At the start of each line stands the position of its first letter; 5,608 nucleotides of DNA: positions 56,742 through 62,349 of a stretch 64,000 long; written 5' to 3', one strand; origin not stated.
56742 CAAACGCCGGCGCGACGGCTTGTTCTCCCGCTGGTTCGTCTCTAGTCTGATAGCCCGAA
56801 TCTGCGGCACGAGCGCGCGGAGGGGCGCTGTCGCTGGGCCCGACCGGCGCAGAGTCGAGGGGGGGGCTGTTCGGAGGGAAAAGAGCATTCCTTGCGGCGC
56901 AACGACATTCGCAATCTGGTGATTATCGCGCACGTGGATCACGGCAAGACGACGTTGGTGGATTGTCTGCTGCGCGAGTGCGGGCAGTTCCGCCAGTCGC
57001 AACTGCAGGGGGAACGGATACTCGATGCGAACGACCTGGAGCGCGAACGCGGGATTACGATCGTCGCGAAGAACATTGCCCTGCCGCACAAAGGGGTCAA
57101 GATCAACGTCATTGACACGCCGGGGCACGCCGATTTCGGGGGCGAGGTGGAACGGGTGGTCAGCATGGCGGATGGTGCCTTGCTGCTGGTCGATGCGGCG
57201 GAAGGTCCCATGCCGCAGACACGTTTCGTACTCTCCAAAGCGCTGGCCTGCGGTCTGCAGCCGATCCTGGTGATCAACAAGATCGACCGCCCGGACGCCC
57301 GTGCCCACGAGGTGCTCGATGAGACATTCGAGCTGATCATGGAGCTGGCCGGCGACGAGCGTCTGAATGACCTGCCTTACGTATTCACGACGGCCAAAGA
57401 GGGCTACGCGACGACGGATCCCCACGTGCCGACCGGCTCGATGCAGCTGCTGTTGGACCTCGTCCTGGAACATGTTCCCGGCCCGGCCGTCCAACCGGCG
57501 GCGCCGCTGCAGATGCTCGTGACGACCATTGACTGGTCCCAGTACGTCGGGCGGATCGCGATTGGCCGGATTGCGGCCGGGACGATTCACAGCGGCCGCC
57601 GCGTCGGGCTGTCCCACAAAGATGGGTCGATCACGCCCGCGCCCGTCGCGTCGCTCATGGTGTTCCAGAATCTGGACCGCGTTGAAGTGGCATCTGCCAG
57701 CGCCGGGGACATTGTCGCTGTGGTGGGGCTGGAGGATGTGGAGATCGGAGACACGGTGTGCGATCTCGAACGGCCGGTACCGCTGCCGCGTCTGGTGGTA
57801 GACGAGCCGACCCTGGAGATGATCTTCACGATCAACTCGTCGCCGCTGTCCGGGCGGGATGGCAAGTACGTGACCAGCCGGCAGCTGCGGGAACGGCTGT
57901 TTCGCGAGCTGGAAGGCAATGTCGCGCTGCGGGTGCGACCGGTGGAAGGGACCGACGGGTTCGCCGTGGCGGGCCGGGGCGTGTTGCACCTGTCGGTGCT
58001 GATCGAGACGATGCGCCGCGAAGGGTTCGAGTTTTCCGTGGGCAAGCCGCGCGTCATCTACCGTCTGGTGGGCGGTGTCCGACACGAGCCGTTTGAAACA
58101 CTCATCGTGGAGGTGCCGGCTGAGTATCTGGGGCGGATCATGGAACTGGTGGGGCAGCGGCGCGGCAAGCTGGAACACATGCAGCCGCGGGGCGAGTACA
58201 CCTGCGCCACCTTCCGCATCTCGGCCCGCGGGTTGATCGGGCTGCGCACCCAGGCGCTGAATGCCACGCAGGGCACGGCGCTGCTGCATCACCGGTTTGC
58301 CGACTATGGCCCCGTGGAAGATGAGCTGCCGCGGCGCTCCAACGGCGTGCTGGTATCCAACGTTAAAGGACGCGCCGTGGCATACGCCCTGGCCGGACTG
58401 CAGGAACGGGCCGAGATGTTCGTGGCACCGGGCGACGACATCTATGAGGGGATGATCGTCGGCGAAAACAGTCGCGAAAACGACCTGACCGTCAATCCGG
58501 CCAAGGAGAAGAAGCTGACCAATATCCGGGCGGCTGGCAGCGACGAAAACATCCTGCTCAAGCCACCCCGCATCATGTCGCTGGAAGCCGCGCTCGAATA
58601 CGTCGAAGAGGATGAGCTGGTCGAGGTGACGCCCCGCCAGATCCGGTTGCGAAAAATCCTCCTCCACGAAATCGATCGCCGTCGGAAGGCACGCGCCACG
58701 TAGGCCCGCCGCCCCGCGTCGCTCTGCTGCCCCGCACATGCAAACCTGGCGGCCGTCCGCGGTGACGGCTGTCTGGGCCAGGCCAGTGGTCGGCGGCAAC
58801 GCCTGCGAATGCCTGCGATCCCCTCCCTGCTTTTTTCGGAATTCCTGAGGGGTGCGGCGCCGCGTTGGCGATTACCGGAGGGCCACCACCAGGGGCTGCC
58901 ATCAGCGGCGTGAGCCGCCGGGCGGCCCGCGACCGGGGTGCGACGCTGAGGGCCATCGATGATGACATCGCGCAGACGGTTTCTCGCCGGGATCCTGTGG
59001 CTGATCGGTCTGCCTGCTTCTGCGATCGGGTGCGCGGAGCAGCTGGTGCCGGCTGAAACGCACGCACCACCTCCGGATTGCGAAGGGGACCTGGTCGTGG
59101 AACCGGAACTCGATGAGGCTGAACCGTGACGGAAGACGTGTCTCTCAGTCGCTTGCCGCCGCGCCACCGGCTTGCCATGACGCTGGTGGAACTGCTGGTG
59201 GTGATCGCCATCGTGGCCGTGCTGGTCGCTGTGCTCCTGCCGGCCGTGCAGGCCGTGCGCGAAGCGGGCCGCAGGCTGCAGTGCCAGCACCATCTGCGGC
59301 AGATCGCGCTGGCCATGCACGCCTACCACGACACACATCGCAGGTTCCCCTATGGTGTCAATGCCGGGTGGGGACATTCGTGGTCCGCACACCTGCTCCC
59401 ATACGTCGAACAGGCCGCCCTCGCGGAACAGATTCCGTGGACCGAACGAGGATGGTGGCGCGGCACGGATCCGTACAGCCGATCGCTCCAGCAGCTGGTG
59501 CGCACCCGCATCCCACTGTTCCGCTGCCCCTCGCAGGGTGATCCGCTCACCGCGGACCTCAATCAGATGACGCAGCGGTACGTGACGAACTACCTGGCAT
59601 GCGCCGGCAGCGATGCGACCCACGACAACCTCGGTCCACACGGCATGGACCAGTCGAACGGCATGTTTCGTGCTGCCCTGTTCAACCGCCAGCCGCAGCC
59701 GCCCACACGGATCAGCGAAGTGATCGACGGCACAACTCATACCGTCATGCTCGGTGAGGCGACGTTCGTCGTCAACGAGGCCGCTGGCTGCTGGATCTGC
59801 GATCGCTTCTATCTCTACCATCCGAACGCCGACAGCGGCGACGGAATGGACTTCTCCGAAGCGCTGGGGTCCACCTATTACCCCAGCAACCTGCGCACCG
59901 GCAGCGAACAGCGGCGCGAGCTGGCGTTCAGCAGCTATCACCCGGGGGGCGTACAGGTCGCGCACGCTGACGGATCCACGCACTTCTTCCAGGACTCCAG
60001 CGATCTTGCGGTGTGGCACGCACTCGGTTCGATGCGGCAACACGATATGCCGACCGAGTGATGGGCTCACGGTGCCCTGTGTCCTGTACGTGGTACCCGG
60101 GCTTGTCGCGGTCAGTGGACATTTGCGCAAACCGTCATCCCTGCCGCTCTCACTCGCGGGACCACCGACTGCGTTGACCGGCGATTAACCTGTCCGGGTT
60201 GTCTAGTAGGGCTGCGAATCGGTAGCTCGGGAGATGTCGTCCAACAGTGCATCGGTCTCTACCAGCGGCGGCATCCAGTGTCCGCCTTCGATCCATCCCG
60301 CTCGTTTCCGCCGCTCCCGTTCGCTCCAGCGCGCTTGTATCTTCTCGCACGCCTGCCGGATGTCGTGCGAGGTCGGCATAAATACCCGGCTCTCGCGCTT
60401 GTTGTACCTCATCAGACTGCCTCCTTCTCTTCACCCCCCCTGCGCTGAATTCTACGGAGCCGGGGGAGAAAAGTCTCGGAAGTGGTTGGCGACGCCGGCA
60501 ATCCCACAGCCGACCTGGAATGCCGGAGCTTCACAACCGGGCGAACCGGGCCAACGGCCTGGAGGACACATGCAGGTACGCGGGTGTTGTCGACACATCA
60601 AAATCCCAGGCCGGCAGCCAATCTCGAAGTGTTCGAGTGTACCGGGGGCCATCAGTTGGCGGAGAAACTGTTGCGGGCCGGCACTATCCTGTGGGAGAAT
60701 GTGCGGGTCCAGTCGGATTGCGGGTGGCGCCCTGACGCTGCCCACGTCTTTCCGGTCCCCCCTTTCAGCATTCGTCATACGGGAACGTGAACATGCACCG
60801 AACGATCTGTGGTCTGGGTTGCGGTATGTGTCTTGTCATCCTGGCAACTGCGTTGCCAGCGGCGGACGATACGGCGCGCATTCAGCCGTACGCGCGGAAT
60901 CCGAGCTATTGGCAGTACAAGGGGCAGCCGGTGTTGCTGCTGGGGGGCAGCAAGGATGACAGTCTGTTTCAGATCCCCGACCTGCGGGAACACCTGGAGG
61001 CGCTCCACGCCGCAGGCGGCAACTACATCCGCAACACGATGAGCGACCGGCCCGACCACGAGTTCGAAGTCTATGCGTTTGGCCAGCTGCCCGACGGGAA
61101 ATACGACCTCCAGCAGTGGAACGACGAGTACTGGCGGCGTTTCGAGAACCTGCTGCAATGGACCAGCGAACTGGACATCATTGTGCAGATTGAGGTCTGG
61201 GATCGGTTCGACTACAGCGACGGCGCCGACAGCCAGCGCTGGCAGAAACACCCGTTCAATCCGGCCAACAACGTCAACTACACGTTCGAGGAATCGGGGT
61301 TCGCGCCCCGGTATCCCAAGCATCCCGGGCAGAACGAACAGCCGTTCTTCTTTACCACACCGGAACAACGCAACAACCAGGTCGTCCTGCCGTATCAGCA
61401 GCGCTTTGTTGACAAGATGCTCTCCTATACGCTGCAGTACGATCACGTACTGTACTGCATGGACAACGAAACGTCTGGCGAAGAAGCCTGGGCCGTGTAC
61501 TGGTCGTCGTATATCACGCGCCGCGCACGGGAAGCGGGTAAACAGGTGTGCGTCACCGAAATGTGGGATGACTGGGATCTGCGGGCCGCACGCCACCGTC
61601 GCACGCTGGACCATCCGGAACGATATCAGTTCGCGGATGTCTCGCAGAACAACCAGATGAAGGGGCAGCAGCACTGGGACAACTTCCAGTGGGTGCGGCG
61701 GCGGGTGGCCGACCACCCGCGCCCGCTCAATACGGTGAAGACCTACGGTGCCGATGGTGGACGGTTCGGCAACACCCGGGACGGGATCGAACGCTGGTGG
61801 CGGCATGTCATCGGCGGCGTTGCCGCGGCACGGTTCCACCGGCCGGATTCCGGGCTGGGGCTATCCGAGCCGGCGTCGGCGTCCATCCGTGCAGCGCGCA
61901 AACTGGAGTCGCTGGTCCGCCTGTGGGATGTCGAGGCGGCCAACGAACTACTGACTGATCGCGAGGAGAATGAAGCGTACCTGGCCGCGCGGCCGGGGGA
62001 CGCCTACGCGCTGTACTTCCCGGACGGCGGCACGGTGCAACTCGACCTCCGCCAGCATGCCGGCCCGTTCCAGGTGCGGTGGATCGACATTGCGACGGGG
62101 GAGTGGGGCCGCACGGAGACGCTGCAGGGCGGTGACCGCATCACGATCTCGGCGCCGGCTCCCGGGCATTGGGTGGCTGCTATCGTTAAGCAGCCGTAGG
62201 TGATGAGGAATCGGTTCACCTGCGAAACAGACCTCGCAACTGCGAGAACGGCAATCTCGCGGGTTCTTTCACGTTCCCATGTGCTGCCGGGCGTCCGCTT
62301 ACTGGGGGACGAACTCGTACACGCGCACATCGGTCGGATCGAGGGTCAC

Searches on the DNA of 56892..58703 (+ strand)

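Call 78: search_dna_similar(query=window:56892-58703:+, collection=plasmids, mode=near, max_rows=3)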
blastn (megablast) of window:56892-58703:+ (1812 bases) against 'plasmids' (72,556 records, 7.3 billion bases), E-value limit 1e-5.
Records with a match: 1; places in all: 1; records where one place covers at least 80% of the query: 0.
Best place of each record, by identity: 80-90% 1.
By first word of the organism name: Paracoccus 1.
By predicted mobility (MOB-suite, as given by PLSDB): conjugative 1.
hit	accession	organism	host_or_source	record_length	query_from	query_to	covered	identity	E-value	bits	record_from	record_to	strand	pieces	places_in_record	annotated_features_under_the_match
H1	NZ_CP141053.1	Paracoccus denitrificans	-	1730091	211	402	11%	80.6%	3e-31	145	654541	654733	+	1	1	none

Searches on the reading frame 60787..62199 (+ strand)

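Call 10: search_protein_families(library=pfam, proteins=[window:60787-62199:+], max_evalue=0.001)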
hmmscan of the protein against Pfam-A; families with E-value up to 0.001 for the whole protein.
window:60787-62199:+ (470 aa): 1 family
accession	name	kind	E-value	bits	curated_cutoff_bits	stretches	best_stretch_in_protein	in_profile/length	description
PF12904.13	Collagen_bind_2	-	0.00039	20.7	22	1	390-457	8-78/92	Putative collagen-binding domain of a collagenase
